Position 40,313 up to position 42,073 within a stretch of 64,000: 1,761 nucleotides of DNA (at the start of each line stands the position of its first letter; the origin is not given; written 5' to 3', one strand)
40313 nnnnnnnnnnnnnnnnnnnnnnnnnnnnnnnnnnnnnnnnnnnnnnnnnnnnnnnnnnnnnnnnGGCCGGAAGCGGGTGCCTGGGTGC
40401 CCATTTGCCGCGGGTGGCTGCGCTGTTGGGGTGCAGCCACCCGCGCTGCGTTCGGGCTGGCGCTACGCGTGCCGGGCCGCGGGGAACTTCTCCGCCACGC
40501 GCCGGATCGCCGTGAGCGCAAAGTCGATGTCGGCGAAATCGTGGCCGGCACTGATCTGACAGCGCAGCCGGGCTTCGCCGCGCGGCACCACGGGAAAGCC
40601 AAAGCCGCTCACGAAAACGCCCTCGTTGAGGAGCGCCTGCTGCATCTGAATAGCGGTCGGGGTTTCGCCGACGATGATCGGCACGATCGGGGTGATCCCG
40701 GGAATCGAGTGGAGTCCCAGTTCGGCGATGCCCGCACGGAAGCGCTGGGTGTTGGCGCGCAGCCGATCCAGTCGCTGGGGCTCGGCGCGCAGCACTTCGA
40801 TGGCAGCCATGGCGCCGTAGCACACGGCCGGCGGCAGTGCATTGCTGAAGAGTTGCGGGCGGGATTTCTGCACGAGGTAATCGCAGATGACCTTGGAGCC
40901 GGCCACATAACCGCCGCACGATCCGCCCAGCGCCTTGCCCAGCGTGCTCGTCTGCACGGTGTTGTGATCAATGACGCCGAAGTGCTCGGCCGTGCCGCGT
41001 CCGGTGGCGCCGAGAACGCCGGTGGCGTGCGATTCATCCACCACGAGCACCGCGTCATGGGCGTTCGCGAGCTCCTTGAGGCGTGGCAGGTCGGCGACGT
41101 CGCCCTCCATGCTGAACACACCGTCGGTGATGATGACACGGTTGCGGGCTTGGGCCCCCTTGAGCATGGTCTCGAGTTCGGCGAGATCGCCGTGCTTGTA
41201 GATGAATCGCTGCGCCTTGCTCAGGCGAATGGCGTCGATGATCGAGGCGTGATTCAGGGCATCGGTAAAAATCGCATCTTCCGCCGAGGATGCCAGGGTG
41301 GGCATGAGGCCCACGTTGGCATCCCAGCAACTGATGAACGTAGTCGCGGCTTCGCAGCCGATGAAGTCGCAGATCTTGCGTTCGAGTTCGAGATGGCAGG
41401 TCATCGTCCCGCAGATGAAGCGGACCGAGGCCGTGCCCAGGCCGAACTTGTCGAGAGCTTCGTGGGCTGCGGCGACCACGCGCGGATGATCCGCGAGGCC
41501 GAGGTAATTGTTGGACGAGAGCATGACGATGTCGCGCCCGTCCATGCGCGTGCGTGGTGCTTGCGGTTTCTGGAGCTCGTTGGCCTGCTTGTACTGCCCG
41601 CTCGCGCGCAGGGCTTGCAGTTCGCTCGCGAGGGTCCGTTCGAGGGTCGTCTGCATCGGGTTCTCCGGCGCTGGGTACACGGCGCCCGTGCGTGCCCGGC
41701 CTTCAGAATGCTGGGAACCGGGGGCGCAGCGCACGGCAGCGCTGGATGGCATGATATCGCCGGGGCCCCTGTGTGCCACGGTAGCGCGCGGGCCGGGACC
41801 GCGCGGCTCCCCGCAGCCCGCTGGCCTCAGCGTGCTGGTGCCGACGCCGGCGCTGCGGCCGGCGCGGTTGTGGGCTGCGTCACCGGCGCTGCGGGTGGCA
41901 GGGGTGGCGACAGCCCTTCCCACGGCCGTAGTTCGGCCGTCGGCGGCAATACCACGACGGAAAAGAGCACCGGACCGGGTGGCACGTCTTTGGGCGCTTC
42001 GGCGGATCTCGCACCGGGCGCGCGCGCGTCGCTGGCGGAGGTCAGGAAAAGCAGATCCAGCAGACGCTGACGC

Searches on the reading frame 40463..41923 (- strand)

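Call 43: search_protein_families(library=pfam, proteins=[window:40463-41923:-], max_evalue=0.001)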
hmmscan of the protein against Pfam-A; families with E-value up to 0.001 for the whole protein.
window:40463-41923:- (486 aa): 5 families
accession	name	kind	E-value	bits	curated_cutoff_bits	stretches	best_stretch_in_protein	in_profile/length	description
PF00155.27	Aminotran_1_2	-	2.5e-55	188.6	19.7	1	131-473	2-361/361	Aminotransferase class I and II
PF01041.23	DegT_DnrJ_EryC1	-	4.1e-05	23.4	19.8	1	179-303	28-152/360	DegT/DnrJ/EryC1/StrS aminotransferase family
PF01053.26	Cys_Met_Meta_PP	-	0.00015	20.9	27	1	178-304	55-181/381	Cys/Met metabolism PLP-dependent enzyme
PF00464.25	SHMT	-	0.00031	19.9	27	1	248-344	156-246/399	Serine hydroxymethyltransferase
PF00202.27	Aminotran_3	-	0.00083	18.6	30.5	0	279-445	213-378/403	Aminotransferase class-III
